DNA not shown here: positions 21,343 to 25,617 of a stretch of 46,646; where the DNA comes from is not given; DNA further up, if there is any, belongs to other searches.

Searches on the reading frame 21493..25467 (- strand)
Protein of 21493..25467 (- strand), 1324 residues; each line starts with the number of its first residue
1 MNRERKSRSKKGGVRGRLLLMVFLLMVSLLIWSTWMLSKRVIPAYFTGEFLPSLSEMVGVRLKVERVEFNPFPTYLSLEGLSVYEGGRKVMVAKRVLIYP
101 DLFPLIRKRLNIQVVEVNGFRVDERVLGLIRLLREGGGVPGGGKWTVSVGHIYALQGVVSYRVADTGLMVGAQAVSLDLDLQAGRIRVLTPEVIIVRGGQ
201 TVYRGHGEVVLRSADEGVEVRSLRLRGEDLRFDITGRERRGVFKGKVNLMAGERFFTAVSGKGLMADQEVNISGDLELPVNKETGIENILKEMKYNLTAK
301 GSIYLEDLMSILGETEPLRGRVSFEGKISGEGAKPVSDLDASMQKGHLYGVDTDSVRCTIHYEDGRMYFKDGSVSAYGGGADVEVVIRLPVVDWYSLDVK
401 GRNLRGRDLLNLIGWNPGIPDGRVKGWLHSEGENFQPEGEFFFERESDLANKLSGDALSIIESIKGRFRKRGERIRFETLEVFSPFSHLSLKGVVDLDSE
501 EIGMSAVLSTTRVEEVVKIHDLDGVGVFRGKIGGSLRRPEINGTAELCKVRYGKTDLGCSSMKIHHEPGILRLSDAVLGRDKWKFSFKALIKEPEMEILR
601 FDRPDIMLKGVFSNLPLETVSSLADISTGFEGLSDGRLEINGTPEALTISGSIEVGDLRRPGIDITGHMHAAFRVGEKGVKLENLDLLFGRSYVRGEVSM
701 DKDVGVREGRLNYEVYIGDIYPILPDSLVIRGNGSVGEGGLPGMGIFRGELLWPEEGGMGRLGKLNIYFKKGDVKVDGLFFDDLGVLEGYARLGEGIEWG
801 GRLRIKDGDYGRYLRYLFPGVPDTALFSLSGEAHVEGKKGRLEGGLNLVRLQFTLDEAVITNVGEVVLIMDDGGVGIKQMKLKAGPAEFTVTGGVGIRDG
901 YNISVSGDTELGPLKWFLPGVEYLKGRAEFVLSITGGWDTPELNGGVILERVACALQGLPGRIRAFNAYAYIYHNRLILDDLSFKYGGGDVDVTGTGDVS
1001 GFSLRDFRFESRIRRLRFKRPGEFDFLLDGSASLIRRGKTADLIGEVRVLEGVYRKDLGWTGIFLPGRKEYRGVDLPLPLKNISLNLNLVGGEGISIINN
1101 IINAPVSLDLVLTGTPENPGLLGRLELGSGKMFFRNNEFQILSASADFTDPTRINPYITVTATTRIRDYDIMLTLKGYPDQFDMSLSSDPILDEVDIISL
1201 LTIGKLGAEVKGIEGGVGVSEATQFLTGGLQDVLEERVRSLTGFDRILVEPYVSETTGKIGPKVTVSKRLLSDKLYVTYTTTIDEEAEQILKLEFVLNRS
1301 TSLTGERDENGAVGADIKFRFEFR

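Call 3: search_protein_families(library=pfam, proteins=[window:21493-25467:-], max_evalue=0.01)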
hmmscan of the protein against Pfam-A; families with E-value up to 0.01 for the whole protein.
window:21493-25467:- (1324 aa): 2 families
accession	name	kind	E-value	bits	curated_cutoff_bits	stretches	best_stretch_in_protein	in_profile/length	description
PF04357.19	TamB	-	6.7e-35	121.5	22.4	1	987-1323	9-381/381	TamB, inner membrane protein subunit of TAM complex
PF05359.17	DUF748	-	1.3e-05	23.9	50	1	17-122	16-117/1037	Domain of Unknown Function (DUF748)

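Call 10: search_protein_families(library=ncbifam, proteins=[window:21493-25467:-], max_evalue=0.001)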
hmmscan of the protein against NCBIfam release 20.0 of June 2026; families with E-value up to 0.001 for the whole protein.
window:21493-25467:- (1324 aa): 1 family
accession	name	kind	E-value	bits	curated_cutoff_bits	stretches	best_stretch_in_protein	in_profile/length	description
TIGR04411.1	T2SS_GspN_Lepto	equivalog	0.00012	21.7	50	0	17-236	4-221/280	type II secretion system protein GspN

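Call 21: find_related_loci(query=A1, collection=metagenome_contigs, flank=10000)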
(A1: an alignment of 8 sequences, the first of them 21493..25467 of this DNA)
Query A1 (1324 aa) in metagenome_contigs; peptide patterns used: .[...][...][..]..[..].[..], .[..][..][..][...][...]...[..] (x = any residue, [..] = any of these).
318 stretches matched a pattern; 114 encode a relative of the query (tblastn E <= 1e-3); the best 80 are kept; 80 distinct loci.
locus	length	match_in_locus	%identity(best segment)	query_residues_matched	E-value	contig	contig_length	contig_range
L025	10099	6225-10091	37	45-1324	0e+0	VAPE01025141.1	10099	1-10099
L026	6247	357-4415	33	18-1324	0e+0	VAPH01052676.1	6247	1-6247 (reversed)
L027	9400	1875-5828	34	51-1324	0e+0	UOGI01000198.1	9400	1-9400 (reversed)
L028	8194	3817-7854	30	14-1324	0e+0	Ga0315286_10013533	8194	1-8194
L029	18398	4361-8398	30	14-1324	0e+0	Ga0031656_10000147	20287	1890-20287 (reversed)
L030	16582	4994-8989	30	8-1324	0e+0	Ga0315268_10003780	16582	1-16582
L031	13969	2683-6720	31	14-1324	2e-180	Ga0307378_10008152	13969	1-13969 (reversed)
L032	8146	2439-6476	31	14-1324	0e+0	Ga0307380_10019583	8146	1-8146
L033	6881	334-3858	32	182-1324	5e-180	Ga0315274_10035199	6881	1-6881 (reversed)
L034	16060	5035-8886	31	51-1324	7e-178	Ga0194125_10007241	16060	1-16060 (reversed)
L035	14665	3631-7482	31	51-1324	6e-178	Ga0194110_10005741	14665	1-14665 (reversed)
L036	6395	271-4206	31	50-1324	2e-179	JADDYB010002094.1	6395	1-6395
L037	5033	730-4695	31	18-1324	0e+0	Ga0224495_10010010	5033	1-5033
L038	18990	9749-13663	31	23-1324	1e-174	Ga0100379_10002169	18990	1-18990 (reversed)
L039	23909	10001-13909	29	17-1324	7e-175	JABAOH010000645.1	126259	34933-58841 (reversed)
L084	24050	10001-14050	33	15-1324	0e+0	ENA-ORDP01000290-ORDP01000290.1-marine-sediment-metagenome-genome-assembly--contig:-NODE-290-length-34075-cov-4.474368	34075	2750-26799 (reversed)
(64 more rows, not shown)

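Call 42: find_homologous_proteins(query=window:21493-25467:-, max_evalue=1e-10)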
Query window:21493-25467:- (1324 aa): 24 proteins with E <= 1e-10 among 8000 candidates.
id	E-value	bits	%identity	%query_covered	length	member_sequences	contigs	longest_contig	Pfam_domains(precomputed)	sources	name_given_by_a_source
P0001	0.0e+0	1289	47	98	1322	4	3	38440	PF27051.1,PF05359.17,PF04357.20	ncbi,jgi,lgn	-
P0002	5.3e-220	752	33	99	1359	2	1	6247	PF13116.12,PF05359.17,PF04357.20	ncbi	-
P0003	2.3e-173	597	31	96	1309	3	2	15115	PF27051.1,PF13116.12,PF05359.17,PF04357.20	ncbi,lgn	-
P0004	1.3e-107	379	26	99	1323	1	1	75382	PF27051.1,PF13116.12,PF05359.17,PF04357.20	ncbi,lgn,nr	ncbi:MAG: translocation/assembly module TamB domain-containing protein [Nitrospirae bacterium]|nr:tr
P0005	9.0e-47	178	27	36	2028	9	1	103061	PF27051.1,PF05359.17,PF07244.21,PF04357.20,PF01103.30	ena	-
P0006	2.3e-38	150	24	65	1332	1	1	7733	PF27051.1,PF13116.12,PF05359.17,PF04357.20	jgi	jgi:translocation and assembly module TamB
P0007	1.7e-37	147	24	61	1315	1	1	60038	PF27051.1,PF13116.12,PF05359.17,PF04357.20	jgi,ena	jgi:translocation and assembly module TamB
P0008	5.5e-34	136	28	33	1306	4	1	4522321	PF13116.12,PF05359.17,PF04357.20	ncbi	ncbi:MAG: translocation/assembly module TamB domain-containing protein [Thermoanaerobaculia bacteriu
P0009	3.3e-33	133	25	30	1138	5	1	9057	PF27051.1,PF13116.12,PF04357.20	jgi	-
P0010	8.5e-33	132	26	30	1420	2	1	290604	PF27051.1,PF13116.12,PF05359.17,PF04357.20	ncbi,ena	-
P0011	1.1e-32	131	22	61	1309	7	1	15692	PF27051.1,PF13116.12,PF05359.17,PF05170.21,PF04357.20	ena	-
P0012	5.9e-32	129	26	37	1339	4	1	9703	PF27051.1,PF13116.12,PF05359.17,PF04357.20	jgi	jgi:translocation and assembly module TamB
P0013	9.6e-30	121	27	38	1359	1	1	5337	PF27051.1,PF05359.17,PF05170.21,PF04357.20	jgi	jgi:autotransporter translocation and assembly factor TamB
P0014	4.3e-29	119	25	30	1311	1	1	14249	PF27051.1,PF13116.12,PF05359.17,PF04357.20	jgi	jgi:translocation and assembly module TamB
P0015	3.5e-27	113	22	35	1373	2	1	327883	PF27051.1,PF13116.12,PF05359.17,PF04357.20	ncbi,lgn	-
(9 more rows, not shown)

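Call 43: find_encoding_contigs(protein=P0001, flank=10000, max_places=4)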
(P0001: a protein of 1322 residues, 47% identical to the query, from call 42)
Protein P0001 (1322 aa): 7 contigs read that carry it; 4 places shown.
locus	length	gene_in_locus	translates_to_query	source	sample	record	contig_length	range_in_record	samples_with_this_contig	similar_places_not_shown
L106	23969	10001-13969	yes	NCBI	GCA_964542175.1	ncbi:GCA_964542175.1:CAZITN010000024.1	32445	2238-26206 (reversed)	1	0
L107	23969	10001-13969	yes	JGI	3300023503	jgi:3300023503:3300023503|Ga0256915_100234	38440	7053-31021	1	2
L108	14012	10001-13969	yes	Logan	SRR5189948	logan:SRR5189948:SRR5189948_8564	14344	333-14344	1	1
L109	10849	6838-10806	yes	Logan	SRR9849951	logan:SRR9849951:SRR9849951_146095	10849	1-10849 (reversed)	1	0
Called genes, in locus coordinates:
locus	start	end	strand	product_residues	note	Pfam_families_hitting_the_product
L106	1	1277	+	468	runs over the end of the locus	PF02646:RmuC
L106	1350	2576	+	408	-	PF00989:PAS, PF08448:PAS_4, PF13426:PAS_9, PF00512:HisKA, PF02518:HATPase_c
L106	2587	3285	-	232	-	PF01219:DAGK_prokar, PF01569:PAP2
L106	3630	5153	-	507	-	PF07698:7TM-7TMR_HD, PF01966:HD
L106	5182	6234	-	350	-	PF02562:PhoH, PF13604:AAA_30 (weak), PF13245:AAA_19 (weak)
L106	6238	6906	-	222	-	PF05036:SPOR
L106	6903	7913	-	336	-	PF02547:Queuosine_synth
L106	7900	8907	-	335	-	PF08486:SpoIID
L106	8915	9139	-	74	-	PF11146:DUF2905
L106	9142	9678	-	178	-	PF02677:QueH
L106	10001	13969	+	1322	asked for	PF05359:DUF748 (weak), PF27051:TamB_N (faint), PF04357:TamB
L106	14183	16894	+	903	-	PF07244:POTRA, PF08479:POTRA_2 (faint), PF07244:POTRA, PF01103:Omp85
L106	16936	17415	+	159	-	-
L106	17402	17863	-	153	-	PF13673:Acetyltransf_10, PF00583:Acetyltransf_1, PF13508:Acetyltransf_7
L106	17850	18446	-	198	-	PF01558:POR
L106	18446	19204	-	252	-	PF02775:TPP_enzyme_C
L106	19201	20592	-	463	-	PF13185:GAF_2 (faint), PF00990:GGDEF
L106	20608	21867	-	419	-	PF00330:Aconitase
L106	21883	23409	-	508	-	PF00682:HMGL-like, PF22617:HCS_D2, PF08502:LeuA_dimer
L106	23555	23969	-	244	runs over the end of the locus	PF01066:CDP-OH_P_transf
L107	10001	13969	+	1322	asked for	PF05359:DUF748 (weak), PF27051:TamB_N (faint), PF04357:TamB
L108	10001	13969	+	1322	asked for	PF05359:DUF748 (weak), PF27051:TamB_N (faint), PF04357:TamB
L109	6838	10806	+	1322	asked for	PF05359:DUF748 (weak), PF27051:TamB_N (faint), PF04357:TamB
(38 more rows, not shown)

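Call 44: find_encoding_contigs(protein=P0008, flank=6000, max_places=2)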
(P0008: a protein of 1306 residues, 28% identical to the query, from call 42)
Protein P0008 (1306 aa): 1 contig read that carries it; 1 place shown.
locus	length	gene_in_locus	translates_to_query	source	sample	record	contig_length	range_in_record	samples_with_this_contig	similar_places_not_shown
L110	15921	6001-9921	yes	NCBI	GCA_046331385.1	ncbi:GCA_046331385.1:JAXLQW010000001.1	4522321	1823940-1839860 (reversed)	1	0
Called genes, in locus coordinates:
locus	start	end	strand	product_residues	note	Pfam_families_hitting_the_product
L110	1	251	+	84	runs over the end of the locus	PF03966:Trm112p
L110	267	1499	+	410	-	PF04932:Wzy_C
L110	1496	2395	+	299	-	PF00348:polyprenyl_synt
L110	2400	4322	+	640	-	PF13292:DXP_synthase_N, PF00676:E1_dh (weak), PF02775:TPP_enzyme_C (weak), PF02779:Transket_pyr, PF02780:Transketolase_C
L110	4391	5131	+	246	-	PF01479:S4, PF01728:FtsJ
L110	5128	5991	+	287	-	PF01513:NAD_kinase, PF20143:NAD_kinase_C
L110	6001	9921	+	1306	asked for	PF05359:DUF748, PF13116:YhdP (weak), PF04357:TamB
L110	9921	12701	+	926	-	PF07244:POTRA, PF08479:POTRA_2 (faint), PF07244:POTRA (weak), PF01103:Omp85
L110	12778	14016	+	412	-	PF00926:DHBP_synthase, PF00925:GTP_cyclohydro2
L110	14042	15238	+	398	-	PF13692:Glyco_trans_1_4, PF13524:Glyco_trans_1_2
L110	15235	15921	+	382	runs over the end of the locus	PF13692:Glyco_trans_1_4, PF00534:Glycos_transf_1, PF13524:Glyco_trans_1_2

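Call 45: find_encoding_contigs(protein=P0010, flank=6000, max_places=2)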
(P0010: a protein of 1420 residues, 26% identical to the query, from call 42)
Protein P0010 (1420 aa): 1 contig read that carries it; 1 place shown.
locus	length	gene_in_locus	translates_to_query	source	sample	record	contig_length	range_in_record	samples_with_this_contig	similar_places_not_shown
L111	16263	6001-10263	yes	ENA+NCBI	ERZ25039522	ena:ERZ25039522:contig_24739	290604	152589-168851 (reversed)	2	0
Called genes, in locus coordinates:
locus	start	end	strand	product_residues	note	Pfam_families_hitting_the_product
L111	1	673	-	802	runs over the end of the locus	PF02190:LON_substr_bdg, PF00004:AAA, PF07728:AAA_5, PF22667:Lon_lid, PF05362:Lon_C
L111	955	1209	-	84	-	-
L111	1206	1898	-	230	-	PF04542:Sigma70_r2, PF08281:Sigma70_r4_2, PF04545:Sigma70_r4 (faint)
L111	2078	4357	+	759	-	PF08479:POTRA_2 (faint), PF07244:POTRA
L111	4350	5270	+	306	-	PF01103:Omp85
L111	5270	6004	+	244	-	-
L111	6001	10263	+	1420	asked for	PF05359:DUF748, PF13116:YhdP (faint), PF27051:TamB_N (faint), PF04357:TamB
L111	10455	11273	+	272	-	PF04972:BON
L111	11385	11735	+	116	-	PF01740:STAS, PF13466:STAS_2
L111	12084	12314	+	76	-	PF01040:UbiA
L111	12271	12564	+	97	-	PF01040:UbiA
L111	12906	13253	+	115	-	PF00800:PDT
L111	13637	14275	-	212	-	-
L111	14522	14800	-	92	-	PF03466:LysR_substrate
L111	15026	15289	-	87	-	PF03466:LysR_substrate (weak)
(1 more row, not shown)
